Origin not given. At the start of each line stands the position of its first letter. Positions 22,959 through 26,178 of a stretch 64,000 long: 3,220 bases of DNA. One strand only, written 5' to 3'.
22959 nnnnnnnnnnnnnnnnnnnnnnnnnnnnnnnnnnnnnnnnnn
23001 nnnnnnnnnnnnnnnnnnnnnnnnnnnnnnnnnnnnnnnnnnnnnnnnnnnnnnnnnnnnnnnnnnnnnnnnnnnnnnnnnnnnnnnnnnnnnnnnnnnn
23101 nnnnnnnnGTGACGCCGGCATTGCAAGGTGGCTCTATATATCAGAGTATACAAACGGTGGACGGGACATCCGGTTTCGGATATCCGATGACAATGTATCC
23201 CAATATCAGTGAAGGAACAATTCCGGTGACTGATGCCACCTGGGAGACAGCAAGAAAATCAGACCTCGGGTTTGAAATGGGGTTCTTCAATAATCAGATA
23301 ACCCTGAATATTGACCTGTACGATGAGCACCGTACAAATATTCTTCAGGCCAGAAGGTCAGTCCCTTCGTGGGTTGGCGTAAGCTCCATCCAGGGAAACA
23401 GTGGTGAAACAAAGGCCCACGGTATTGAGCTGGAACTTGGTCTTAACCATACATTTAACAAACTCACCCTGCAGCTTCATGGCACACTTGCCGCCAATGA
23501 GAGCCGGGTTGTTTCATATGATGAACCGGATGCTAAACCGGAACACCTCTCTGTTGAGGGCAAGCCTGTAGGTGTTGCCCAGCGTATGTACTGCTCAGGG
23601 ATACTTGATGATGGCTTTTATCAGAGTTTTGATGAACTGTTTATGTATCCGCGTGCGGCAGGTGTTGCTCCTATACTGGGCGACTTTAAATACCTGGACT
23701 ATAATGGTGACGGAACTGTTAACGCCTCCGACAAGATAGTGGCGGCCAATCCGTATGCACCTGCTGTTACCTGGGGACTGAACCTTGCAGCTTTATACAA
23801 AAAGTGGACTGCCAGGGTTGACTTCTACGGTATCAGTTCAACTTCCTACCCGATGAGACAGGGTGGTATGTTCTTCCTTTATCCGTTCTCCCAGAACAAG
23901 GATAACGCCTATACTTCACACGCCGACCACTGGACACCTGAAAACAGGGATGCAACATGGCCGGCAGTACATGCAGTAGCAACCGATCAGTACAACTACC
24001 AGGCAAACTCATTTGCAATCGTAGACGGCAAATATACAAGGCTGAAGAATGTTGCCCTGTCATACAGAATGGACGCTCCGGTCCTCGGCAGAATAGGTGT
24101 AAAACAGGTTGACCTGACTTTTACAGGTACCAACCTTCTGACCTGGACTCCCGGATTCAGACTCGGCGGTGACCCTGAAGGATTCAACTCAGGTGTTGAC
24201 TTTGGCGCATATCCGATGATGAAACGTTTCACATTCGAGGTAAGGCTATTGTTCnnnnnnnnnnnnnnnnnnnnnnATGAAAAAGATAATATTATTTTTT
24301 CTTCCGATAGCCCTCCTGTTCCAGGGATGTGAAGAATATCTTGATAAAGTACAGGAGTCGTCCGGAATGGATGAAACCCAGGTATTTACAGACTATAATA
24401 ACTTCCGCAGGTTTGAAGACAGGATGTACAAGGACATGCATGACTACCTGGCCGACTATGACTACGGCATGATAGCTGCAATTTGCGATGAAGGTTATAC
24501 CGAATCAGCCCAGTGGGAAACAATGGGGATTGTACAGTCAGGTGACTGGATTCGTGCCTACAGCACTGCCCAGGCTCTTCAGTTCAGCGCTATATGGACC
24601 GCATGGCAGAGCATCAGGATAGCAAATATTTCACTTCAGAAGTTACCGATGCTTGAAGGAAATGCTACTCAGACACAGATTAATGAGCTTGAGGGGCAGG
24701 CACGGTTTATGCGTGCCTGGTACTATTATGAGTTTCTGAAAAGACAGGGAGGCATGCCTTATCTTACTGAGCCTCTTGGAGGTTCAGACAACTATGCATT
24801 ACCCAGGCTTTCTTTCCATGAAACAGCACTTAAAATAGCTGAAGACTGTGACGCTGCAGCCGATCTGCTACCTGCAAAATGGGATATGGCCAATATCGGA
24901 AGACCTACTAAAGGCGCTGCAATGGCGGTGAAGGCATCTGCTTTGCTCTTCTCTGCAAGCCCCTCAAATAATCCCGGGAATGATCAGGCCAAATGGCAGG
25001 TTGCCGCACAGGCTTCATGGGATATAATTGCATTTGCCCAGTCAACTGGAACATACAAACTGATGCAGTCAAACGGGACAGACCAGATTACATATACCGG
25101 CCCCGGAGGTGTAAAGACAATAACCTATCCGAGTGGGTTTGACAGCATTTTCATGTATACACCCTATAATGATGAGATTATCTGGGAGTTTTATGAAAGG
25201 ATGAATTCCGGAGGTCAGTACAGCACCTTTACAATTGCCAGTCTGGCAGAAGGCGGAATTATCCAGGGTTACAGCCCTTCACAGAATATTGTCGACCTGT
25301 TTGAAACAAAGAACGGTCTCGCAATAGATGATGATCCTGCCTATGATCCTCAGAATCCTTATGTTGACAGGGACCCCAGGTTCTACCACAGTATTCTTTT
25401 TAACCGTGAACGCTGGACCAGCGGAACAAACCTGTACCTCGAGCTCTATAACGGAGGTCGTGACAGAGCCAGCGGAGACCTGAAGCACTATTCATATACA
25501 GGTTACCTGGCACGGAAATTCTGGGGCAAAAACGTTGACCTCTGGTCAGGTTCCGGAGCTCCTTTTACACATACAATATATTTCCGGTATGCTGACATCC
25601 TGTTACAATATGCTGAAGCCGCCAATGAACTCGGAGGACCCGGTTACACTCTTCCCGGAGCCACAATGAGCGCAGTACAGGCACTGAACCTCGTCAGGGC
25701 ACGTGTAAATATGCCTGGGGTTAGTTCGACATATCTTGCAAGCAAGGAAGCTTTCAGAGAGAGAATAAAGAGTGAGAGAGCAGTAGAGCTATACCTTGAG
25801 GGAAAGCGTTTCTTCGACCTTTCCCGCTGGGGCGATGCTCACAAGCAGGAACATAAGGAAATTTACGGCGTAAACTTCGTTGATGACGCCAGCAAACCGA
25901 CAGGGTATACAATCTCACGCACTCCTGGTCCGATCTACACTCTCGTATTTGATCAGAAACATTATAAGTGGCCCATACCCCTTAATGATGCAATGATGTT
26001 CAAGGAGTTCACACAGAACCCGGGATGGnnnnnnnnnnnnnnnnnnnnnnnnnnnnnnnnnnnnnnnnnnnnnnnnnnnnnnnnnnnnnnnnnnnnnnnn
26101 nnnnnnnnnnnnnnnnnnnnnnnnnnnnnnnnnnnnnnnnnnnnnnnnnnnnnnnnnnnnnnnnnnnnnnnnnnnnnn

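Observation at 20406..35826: One ~150-aa discoidin-like module recurs in four different protein contexts within the PUL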

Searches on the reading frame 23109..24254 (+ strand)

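Call 10: search_protein_families(library=pfam, proteins=[window:23109-24254:+], max_evalue=0.001)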
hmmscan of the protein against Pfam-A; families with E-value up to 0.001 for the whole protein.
window:23109-24254:+ (382 aa): 1 family
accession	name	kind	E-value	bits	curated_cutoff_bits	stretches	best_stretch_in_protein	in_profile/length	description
PF00593.30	TonB_dep_Rec_b-barrel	-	3.7e-10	40.7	27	1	30-343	254-436/436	TonB dependent receptor-like, beta-barrel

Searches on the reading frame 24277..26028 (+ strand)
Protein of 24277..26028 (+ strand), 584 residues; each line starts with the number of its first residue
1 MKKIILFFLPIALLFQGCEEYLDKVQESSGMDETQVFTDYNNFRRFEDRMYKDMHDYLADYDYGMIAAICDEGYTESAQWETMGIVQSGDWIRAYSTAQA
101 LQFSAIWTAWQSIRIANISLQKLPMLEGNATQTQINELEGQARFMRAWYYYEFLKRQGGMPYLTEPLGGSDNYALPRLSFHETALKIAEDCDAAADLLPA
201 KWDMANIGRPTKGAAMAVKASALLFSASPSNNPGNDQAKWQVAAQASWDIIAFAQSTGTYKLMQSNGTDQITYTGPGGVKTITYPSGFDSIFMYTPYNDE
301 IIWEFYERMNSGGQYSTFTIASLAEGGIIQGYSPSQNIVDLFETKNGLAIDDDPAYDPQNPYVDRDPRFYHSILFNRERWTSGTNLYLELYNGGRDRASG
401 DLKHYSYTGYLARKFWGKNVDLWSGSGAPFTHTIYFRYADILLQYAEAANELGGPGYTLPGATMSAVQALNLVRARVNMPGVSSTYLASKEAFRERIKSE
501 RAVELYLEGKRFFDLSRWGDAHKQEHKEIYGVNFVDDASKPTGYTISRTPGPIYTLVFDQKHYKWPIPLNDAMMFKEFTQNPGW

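Call 10: search_protein_families(library=pfam, proteins=[window:24277-26028:+], max_evalue=0.001)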
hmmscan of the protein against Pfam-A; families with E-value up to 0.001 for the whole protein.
window:24277-26028:+ (584 aa): 2 families
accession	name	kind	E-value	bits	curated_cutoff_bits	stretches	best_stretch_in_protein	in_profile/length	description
PF07980.17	SusD_RagB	-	2.8e-53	181.9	23.1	1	298-584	12-297/297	SusD family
PF14322.12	SusD-like_3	-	5.8e-20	72.8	27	1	20-220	1-187/191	Starch-binding associating with outer membrane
